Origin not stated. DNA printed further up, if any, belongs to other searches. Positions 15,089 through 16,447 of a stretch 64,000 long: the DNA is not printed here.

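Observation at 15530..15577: PD-x9-SxK motif on a hydrophobic strand in the 353-aa protein: candidate restriction endonuclease active site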

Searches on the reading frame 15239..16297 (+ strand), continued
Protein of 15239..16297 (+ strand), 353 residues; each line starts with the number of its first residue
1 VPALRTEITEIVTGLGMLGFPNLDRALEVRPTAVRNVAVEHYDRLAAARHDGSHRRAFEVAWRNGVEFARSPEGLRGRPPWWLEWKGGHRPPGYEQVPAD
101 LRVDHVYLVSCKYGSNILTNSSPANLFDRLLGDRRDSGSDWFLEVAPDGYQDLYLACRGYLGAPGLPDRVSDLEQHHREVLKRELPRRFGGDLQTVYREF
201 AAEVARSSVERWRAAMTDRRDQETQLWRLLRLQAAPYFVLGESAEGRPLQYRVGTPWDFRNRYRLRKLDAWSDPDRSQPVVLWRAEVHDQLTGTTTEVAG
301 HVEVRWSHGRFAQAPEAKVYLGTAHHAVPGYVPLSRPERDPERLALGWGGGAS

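Call 41: search_protein_families(library=padloc, proteins=[P0256, P0260, P0213, P0202, P0204, P0171, P0163, P0161, P0179, P0141], max_evalue=1)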
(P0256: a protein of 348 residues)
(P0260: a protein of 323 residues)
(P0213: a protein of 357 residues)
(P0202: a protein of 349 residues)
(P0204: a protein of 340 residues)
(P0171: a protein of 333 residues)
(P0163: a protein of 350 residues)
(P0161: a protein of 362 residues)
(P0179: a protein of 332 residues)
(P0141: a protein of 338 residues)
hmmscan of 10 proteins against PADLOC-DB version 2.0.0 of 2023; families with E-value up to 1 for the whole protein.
P0256 (348 aa): 0 families

P0260 (323 aa): 0 families

P0213 (357 aa): 0 families

P0202 (349 aa): 0 families

P0204 (340 aa): 1 family
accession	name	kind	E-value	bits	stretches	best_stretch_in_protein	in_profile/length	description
PDLC03456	REase_II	-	0.0041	14.3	1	308-329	349-370/387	Type II restriction enzyme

P0171 (333 aa): 1 family
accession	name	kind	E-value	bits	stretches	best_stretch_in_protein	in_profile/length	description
PDLC03456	REase_II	-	0.00048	17.3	1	293-323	343-371/387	Type II restriction enzyme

P0163 (350 aa): 1 family
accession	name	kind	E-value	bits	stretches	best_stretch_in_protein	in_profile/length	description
PDLC03456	REase_II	-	2.6e-06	24.8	1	221-329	272-375/387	Type II restriction enzyme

P0161 (362 aa): 1 family
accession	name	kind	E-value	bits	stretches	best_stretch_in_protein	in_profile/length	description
PDLC00773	Cyclase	-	0.011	13.3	1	155-205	244-294/334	oligonucleotide-cyclase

P0179 (332 aa): 1 family
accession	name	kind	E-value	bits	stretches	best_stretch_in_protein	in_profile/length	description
PDLC03456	REase_II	-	0.00014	19.1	1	301-320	350-369/387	Type II restriction enzyme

P0141 (338 aa): 0 families

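Call 44: fold_search(model_id=the predicted structure, library=viral)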
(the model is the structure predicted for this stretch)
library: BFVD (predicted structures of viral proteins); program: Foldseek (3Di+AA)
matches with E <= 10: 484; with E <= 0.001: 3
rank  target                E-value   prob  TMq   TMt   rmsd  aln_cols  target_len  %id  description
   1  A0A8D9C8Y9            1.1e-06  1.00  0.40  0.31  10.2       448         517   12  Uncharacterized protein [uncultured marine phage]
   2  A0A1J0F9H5            3.3e-04  0.99  0.35  0.25  10.8       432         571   11  (no name in the UniProt tables at hand)
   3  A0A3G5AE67            8.0e-04  0.99  0.34  0.39   9.9       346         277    9  Uncharacterized protein [Satyrvirus sp.]
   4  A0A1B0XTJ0            1.5e-01  0.13  0.13  0.07  17.9       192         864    8  (no name in the UniProt tables at hand)
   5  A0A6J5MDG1            2.3e-01  0.75  0.12  0.38   5.8        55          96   20  Uncharacterized protein [uncultured Caudovirales phage]
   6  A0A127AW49            4.1e-01  0.16  0.11  0.27  15.7       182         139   10  Sheath initiation protein [Bacillus phage SP-15]
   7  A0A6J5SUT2            4.1e-01  0.13  0.09  0.27   8.5        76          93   16  Uncharacterized protein [uncultured Caudovirales phage]
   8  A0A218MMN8            4.9e-01  0.91  0.11  0.27   1.7        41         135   10  Putative baseplate wedge protein [uncultured virus]
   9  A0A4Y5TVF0            5.4e-01  0.02  0.07  0.09  14.5       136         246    6  Uncharacterized protein [Vibrio phage VAP7]
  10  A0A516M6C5            6.1e-01  0.08  0.14  0.20  11.6       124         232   10  (no name in the UniProt tables at hand)
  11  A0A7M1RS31            6.1e-01  0.08  0.11  0.09  13.6       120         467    9  Uncharacterized protein [uncultured phage cr4_1]
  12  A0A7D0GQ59            6.4e-01  0.89  0.11  0.45   1.8        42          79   19  (no name in the UniProt tables at hand)
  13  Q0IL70                6.8e-01  0.47  0.14  0.49   6.7        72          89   14  ORF49 [Leucania separata nucleopolyhedrovirus]
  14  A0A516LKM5            7.2e-01  0.47  0.11  0.18   4.1        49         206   14  (no name in the UniProt tables at hand)
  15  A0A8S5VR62            7.2e-01  0.10  0.09  0.06  13.3        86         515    7  (no name in the UniProt tables at hand)
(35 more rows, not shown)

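Call 47: find_related_loci(query=A6, collection=genome_contigs, flank=6000)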
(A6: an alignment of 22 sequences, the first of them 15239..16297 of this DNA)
Query A6 (353 aa) in genome_contigs; peptide patterns used: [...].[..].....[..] (x = any residue, [..] = any of these).
600 stretches matched a pattern (row limit reached: there are more); 598 encode a relative of the query (tblastn E <= 1e-3); the best 80 are kept; 80 distinct loci.
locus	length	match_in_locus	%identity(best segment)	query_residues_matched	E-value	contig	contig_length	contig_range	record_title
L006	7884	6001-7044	70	1-348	9e-158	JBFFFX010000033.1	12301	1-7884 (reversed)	MAG: Acidimicrobiia bacterium isolate Mix_mud15.2022.01.27 k141_1505454_length_12301_cov_7.0000, whole genome shotgun se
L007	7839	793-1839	71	1-350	7e-157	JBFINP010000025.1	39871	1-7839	MAG: Acidimicrobiia bacterium isolate Mix_sand12.2021.10.G.66 k141_1213202_length_39871_cov_39.1622, whole genome shotgu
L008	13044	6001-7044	68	1-348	2e-151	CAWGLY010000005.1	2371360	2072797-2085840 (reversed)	MAG: uncultured Acidimicrobiia bacterium isolate MFD09779.bin.1.356 genome assembly, contig: contig_7003, whole genome s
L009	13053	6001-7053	68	1-350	4e-151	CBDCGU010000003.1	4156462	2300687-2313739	MAG: Acidimicrobiia bacterium isolate 6749b232-f2df-4c02-bc6f-726ef32645bf genome assembly, contig: contig_3, whole geno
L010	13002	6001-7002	67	1-334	1e-145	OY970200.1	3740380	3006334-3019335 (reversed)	MAG: uncultured Acidimicrobiia bacterium isolate MFD03066.bin.1.45 genome assembly, chromosome: 1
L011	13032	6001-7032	62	1-344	3e-140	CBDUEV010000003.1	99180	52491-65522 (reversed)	MAG TPA_asm: uncultured Acidimicrobiia bacterium isolate SRR22808131_binner123_Refined_46 genome assembly, contig: ERZ25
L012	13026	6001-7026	62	1-344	5e-135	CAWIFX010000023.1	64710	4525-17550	MAG: uncultured Acidimicrobiia bacterium isolate MFD03551.bin.2.75 genome assembly, contig: contig_48889, whole genome s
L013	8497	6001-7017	64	1-334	1e-134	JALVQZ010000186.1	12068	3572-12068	MAG: Acidimicrobiia bacterium isolate A3_metabat2_scaf2bin.085 A3_NODE_4061_length_12068_cov_2.944058, whole genome shot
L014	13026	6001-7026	62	1-344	1e-134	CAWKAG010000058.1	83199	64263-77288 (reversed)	MAG: uncultured Acidimicrobiia bacterium isolate MFD03551.bin.2.103 genome assembly, contig: contig_65968, whole genome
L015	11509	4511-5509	66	3-331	4e-134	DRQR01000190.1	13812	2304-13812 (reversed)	MAG TPA_asm: Actinomycetota bacterium isolate HyVt-587 HyVt-587_k145_581199, whole genome shotgun sequence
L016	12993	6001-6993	63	1-336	1e-133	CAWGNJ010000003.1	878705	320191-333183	MAG: uncultured Actinomycetota bacterium isolate MFD03804.bin.3.76 genome assembly, contig: contig_50181, whole genome s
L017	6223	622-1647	63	1-344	2e-133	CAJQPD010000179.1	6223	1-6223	MAG: uncultured Acidimicrobiia bacterium isolate 3_20180319_Bin_MAXBIN_280_sub_1_1 genome assembly, contig: c_0000096762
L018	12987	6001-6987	61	1-334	9e-133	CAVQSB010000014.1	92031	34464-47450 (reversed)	MAG: uncultured Actinomycetota bacterium isolate MFD09964.bin.2.47 genome assembly, contig: contig_51874, whole genome s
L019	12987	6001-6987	61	1-334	1e-132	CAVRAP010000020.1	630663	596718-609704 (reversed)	MAG: uncultured Actinomycetota bacterium isolate MFD03551.bin.1.83 genome assembly, contig: contig_7591, whole genome sh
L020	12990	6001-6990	63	1-334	7e-132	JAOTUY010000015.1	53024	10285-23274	MAG: Acidimicrobiia bacterium isolate 13_May_SF_Bin27 13_May_SF_Bin27_scaffold_305_c1, whole genome shotgun sequence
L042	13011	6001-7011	59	1-335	7e-120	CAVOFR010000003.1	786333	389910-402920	MAG: uncultured Acidimicrobiales bacterium isolate MFD09964.bin.1.83 genome assembly, contig: contig_43, whole genome sh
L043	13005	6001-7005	55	1-334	2e-119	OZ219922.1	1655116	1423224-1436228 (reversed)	MAG: Acidimicrobiia bacterium isolate 542d8752-d573-496e-aaa5-f876508f7d52 genome assembly, chromosome: 1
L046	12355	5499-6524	55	1-341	1e-117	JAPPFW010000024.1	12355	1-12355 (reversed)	MAG: bacterium isolate RHO1_bin_3 NODE_7076_length_12355_cov_34.235447, whole genome shotgun sequence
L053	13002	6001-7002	58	1-335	5e-116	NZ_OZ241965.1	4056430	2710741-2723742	MAG: Candidatus Poriferisocius sp. isolate b25f411a-8abc-437d-a916-241d4d5bb498 chromosome 1, complete sequence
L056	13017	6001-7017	56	1-334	1e-115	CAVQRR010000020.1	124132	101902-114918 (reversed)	MAG: uncultured Acidimicrobiales bacterium isolate MFD09779.bin.2.52 genome assembly, contig: contig_96074, whole genome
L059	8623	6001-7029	56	1-334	2e-115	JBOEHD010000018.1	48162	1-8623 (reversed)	MAG: Acidimicrobiales bacterium isolate PBSact2 PBS13d_contig_417, whole genome shotgun sequence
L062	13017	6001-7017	59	1-335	7e-122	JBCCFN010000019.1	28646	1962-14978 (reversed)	MAG: Actinomycetota bacterium isolate P01_B01_bin.2 k141_2840637_length_28646_cov_29.7029, whole genome shotgun sequence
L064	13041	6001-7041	53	1-346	2e-114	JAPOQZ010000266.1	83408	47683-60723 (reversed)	MAG: bacterium isolate APA_bin_98 c_000000347277, whole genome shotgun sequence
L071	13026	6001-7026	55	1-337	3e-113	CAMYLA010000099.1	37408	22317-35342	MAG: uncultured Acidimicrobiaceae bacterium isolate FCS_M_Acidobacteriota_12 genome assembly, contig: scaffold_3532, who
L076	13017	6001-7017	56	1-335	2e-112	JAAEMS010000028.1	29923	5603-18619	MAG: Actinomycetes bacterium isolate Bse_12 BseG_CONTIG87766, whole genome shotgun sequence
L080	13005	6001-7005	52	1-335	5e-111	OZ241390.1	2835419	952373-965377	MAG: Acidimicrobiia bacterium isolate dd304f07-85d9-42ba-b5ff-d625bd76ad22 genome assembly, chromosome: 1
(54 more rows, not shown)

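Call 75: search_protein_families(library=padloc, alignment_id=A9, max_evalue=0.01)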
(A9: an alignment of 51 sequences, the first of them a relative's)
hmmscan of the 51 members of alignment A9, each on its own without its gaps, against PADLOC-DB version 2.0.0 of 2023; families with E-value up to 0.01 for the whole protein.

A. member 1, P0163 (350 aa): 1 family
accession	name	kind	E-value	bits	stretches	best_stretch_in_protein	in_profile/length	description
PDLC03456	REase_II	-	2.6e-06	24.8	1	221-329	272-375/387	Type II restriction enzyme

B. families by the number of members that match (of 51 scanned): 3 families
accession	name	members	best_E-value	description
PDLC03456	REase_II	24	1e-07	Type II restriction enzyme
PDLC00076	GajA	1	0.0023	AAA ATPase domain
PDLC03299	MTase_II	1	0.0081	Type II methyltransferase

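Call 84: search_protein_families(library=pfam, proteins=[L042:4114-5712:-, L053:5376-5855:-, L076:5078-5905:-, L056:4781-5437:+], max_evalue=0.1)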
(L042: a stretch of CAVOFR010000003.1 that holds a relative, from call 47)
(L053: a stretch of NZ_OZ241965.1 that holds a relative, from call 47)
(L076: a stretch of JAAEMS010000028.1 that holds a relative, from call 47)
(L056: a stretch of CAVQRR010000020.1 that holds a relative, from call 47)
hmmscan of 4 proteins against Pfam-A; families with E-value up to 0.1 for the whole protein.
L042:4114-5712:- (532 aa): 15 families
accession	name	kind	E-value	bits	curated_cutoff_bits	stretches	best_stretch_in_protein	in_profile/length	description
PF00890.30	FAD_binding_2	-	1.2e-13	51.6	20.4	2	185-294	83-198/414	FAD binding domain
PF01266.30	DAO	-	3.7e-13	50.2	27.9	2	6-41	1-36/353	FAD dependent oxidoreductase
PF13450.12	NAD_binding_8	-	3.2e-09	37.4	21.9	1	9-63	1-53/68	NAD(P)-binding Rossmann-like domain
PF01946.23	Thi4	-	6.4e-09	35.8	26.2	1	5-43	18-57/235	Thi4 family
PF07992.20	Pyr_redox_2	-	9.9e-07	28.9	26.1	1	5-45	1-38/291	Pyridine nucleotide-disulphide oxidoreductase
PF01593.30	Amino_oxidase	-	1.5e-06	28.2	19.8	1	16-286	3-253/443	Flavin containing amine oxidoreductase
PF12831.13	FAD_oxidored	-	1.2e-05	25.2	27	1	6-42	1-37/416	FAD dependent oxidoreductase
PF01134.28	GIDA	-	4.2e-05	23.2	22.1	1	6-35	1-30/391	Glucose inhibited division protein A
PF03486.20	HI0933_like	-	8.5e-05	22.6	50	1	6-39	2-35/244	HI0933-like protein Rossmann domain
PF00070.33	Pyr_redox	-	0.00017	22.4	22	0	7-38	2-33/82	Pyridine nucleotide-disulphide oxidoreductase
PF01494.25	FAD_binding_3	-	0.00049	19.9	22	1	5-38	2-35/349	FAD binding domain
PF00732.25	GMC_oxred_N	-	0.00068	19.9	23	1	237-288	130-182/218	GMC oxidoreductase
PF15805.10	SCNM1_acidic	-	0.036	14.2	27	1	358-381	6-28/47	Acidic C-terminal region of sodium channel modifier 1 SCNM1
PF13738.12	Pyr_redox_3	-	0.06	13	30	1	8-36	1-30/305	Pyridine nucleotide-disulphide oxidoreductase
PF21799.2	MurD-like_N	-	0.065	14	27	0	7-39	3-35/88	Mur ligase MurD-like, N-terminal domain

L053:5376-5855:- (159 aa): 4 families
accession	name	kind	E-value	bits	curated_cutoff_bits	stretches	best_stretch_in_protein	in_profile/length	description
PF21095.3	CarD_C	-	1.8e-32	111.6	23.1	1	70-153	2-85/87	CarD, C-terminal domain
PF02559.22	CarD_TRCF_RID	-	1.5e-13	51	23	1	3-55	1-52/57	CarD-like/TRCF RID domain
PF00166.26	Cpn10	-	0.034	14.6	21.1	0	1-26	56-80/93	Chaperonin 10 Kd subunit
PF21120.3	MCM_WH_arc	-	0.046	14.2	26.1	0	132-151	23-42/63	Archaeal MCM, winged-helix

L076:5078-5905:- (275 aa): 2 families
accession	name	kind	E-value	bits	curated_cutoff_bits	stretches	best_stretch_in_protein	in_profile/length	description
PF00378.25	ECH_1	-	1.8e-49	168.8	27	1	13-263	2-249/251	Enoyl-CoA hydratase/isomerase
PF16113.10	ECH_2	-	4.8e-25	89.2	27.2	1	18-195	2-180/335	Enoyl-CoA hydratase/isomerase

L056:4781-5437:+ (218 aa): 0 families

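Call 87: find_homologous_proteins(query=P0256, max_evalue=0.001)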
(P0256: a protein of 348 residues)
Query P0256 (348 aa): 8 proteins with E <= 0.001 among 1298 candidates.
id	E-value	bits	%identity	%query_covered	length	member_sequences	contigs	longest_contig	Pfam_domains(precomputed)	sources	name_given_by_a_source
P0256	2.7e-240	814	100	100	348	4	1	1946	-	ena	-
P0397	2.2e-52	196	35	99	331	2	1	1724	-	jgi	jgi:hypothetical protein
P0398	1.3e-51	194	35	99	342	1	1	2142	-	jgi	jgi:hypothetical protein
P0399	1.4e-51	194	35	99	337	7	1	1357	-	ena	-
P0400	6.3e-51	191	34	99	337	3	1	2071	-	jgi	jgi:hypothetical protein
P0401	2.6e-49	186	32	99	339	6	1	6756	-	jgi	jgi:hypothetical protein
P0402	2.0e-48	183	34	99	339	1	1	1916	-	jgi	jgi:hypothetical protein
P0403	2.8e-37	147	31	98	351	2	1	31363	-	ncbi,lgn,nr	ncbi:MAG: hypothetical protein JWO62_3618 [Acidimicrobiaceae bacterium]|nr:hypothetical protein [Aci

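Call 88: find_encoding_contigs(protein=P0256, flank=5000, max_places=4)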
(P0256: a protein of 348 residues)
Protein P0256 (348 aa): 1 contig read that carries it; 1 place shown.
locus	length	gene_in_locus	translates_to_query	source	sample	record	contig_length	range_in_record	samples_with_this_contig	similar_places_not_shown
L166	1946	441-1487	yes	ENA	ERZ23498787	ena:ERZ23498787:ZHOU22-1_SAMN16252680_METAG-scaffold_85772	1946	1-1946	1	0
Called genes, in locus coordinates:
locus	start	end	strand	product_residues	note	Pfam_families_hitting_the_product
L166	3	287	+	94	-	?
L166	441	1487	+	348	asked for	-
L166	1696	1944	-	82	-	?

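Call 89: find_encoding_contigs(protein=P0401, flank=6000, max_places=3)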
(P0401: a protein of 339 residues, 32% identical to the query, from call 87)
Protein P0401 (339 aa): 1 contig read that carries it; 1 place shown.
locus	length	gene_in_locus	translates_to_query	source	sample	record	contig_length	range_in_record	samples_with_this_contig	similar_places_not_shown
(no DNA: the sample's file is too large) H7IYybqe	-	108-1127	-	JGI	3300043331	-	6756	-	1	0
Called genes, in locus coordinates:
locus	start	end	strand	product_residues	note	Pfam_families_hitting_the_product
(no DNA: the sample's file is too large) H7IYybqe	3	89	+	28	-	?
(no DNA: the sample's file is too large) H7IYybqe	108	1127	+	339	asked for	-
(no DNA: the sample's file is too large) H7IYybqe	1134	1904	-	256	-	PF00005:ABC_tran, PF13191:AAA_16 (weak), PF13304:AAA_21 (faint)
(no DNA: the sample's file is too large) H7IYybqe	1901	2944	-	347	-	PF09084:NMT1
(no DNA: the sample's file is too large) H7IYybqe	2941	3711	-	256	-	PF00528:BPD_transp_1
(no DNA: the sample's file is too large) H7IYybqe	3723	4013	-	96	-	PF01910:Thiamine_BP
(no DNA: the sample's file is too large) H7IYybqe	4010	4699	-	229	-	PF04263:TPK_catalytic, PF04265:TPK_B1_binding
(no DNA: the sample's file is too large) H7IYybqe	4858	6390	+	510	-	PF00395:SLH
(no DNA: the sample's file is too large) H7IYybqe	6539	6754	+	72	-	?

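Call 90: find_encoding_contigs(protein=P0403, flank=6000, max_places=2)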
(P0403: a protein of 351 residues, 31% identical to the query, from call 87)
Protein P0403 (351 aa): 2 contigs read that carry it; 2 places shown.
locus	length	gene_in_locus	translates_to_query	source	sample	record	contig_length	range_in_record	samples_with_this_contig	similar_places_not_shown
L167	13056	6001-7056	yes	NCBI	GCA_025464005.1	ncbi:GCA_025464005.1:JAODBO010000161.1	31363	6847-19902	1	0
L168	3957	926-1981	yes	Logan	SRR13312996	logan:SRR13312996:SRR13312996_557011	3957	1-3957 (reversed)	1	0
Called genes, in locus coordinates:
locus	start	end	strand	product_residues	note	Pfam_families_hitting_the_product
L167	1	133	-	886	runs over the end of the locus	PF13604:AAA_30 (faint), PF00580:UvrD-helicase, PF01443:Viral_helicase1 (faint), PF13245:AAA_19, PF13361:UvrD_C, PF13538:UvrD_C_2, PF00570:HRDC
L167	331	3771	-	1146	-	PF00289:Biotin_carb_N, PF02222:ATP-grasp (weak), PF02786:CPSase_L_D2, PF07478:Dala_Dala_lig_C, PF02785:Biotin_carb_C, PF00682:HMGL-like, PF02436:PYC_OADA, PF00364:Biotin_lipoyl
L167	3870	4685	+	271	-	PF12802:MarR_2, PF04343:DUF488, PF22751:DUF488-N3a, PF22752:DUF488-N3i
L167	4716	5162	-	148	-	PF10722:YbjN (weak)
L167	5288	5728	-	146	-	PF04075:F420H2_quin_red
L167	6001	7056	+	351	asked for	-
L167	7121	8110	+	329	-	PF01555:N6_N4_Mtase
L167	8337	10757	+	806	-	PF00384:Molybdopterin, PF01568:Molydop_binding (faint)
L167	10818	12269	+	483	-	PF01654:Cyt_bd_oxida_I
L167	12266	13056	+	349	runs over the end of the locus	PF02322:Cyt_bd_oxida_II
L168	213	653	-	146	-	PF04075:F420H2_quin_red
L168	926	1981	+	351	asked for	-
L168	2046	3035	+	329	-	PF01555:N6_N4_Mtase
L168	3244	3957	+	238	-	?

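Call 95: find_encoding_contigs(protein=P0161, flank=5000, max_places=2)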
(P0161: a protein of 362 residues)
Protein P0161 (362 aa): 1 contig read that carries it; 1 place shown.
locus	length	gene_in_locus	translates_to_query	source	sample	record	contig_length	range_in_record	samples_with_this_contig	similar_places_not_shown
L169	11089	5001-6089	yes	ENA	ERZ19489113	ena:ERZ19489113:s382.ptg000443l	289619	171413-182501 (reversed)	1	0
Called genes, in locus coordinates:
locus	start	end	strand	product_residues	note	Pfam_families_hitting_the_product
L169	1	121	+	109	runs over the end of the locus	PF02537:CRCB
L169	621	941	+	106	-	PF20139:DUF6529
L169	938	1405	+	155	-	PF13442:Cytochrome_CBB3, PF00034:Cytochrom_C (faint)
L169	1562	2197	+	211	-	-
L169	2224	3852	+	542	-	PF00890:FAD_binding_2 (faint), PF01266:DAO, PF13450:NAD_binding_8 (faint), PF05199:GMC_oxred_C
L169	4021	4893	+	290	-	PF01170:UPF0020 (faint), PF01555:N6_N4_Mtase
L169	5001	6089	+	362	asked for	-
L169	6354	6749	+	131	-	-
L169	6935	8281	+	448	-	-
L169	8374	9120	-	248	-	PF07505:DUF5131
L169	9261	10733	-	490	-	PF12161:HsdM_N, PF02384:N6_Mtase, PF01170:UPF0020 (faint), PF07669:Eco57I (weak)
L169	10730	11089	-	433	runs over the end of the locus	PF01420:Methylase_S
